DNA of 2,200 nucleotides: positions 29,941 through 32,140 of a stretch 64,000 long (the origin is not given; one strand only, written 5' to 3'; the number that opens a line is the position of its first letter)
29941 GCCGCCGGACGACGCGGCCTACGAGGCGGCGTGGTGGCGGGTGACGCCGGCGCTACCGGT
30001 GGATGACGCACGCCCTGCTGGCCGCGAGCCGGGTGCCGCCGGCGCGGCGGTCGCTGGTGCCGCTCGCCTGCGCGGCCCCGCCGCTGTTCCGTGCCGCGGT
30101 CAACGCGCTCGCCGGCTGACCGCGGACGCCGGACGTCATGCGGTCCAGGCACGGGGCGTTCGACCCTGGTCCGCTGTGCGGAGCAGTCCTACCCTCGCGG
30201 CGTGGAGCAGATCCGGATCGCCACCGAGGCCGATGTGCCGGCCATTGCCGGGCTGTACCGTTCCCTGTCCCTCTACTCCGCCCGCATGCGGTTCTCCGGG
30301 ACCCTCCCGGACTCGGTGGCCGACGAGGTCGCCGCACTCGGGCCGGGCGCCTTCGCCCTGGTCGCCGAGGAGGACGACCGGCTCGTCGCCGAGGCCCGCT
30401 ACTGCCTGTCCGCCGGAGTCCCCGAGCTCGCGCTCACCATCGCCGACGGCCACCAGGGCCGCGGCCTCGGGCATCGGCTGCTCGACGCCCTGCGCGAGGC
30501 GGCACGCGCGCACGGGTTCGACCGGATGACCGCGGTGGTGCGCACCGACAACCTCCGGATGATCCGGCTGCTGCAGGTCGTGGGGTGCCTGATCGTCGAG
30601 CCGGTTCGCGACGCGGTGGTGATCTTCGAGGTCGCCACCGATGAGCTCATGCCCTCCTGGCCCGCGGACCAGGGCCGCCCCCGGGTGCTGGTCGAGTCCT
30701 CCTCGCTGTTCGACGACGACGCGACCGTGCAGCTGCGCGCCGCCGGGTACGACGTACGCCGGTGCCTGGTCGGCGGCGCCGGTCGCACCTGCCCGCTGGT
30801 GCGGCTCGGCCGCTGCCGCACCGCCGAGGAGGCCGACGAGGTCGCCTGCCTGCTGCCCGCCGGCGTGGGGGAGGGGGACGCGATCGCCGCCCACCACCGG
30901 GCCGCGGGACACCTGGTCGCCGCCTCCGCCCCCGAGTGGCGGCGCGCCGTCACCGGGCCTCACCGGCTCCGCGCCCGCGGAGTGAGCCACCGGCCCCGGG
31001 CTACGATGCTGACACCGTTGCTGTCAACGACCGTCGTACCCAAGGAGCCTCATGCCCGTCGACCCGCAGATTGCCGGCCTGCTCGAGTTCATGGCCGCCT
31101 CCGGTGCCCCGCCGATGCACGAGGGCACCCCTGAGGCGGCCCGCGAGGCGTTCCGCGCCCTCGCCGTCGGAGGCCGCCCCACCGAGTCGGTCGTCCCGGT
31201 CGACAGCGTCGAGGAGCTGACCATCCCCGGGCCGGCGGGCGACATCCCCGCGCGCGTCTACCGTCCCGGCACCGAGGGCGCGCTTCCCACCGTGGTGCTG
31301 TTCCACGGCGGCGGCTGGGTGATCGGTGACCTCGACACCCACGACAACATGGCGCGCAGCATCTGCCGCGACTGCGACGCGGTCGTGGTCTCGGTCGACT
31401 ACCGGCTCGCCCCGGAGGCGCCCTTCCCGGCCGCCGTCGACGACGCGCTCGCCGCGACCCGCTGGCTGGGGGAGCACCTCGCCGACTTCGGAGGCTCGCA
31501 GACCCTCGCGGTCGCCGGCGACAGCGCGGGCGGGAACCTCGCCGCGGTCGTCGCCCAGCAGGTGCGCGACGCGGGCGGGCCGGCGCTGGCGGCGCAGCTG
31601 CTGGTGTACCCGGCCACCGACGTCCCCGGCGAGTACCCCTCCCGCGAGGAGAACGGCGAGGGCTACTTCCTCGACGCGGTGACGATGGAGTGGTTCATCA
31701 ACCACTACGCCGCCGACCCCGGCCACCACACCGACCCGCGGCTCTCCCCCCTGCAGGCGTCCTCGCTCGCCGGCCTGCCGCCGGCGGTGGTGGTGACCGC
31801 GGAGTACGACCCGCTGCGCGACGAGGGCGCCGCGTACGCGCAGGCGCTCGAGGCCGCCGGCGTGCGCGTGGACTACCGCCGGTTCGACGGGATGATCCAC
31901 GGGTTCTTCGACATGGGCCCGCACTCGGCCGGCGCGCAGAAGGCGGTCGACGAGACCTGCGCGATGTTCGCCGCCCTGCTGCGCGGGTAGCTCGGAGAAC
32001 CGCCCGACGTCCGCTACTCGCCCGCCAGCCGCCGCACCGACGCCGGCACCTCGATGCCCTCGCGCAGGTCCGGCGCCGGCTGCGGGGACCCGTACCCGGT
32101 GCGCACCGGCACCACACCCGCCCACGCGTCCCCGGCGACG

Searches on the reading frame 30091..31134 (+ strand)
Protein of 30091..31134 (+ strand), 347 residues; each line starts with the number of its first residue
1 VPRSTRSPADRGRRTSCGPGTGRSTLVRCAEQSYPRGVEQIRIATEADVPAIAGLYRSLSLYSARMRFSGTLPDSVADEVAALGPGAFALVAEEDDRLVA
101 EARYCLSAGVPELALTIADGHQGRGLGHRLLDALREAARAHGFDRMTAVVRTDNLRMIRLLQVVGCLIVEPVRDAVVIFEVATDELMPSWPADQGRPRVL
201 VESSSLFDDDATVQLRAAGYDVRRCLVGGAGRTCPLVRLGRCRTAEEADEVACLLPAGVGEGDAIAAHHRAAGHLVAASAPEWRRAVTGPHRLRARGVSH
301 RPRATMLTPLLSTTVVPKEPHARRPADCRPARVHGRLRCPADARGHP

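Call 95: search_protein_families(library=pfam, proteins=[window:30091-31134:+], max_evalue=0.001)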
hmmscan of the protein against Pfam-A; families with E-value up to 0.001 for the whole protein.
window:30091-31134:+ (347 aa): 4 families
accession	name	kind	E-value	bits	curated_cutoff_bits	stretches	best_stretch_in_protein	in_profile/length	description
PF00583.31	Acetyltransf_1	-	6.3e-11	43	20.7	1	79-162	23-112/116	Acetyltransferase (GNAT) family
PF13508.13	Acetyltransf_7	-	3.5e-07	30.9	27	1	88-146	4-65/84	Acetyltransferase (GNAT) domain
PF13302.13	Acetyltransf_3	-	6.2e-06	27.4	25.4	1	88-166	56-137/138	Acetyltransferase (GNAT) domain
PF08445.16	FR47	-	0.00014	22.2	22.1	0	114-165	26-76/86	FR47-like protein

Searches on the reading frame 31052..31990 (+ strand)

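Call 95: search_protein_families(library=pfam, proteins=[window:31052-31990:+], max_evalue=0.001)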
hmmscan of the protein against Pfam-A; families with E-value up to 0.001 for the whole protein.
window:31052-31990:+ (312 aa): 4 families
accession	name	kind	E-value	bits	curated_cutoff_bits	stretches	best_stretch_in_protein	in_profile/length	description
PF07859.19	Abhydrolase_3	-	2.9e-77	259.6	25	1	81-286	1-209/210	alpha/beta hydrolase fold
PF20434.5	BD-FAE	-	2.4e-19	70.1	26.8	1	71-170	5-109/215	BD-FAE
PF00135.34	COesterase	-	9.9e-10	38.4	27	1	69-167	90-200/515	Carboxylesterase family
PF00326.27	Peptidase_S9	-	0.00014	21.9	22.6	1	129-285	45-189/213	Prolyl oligopeptidase family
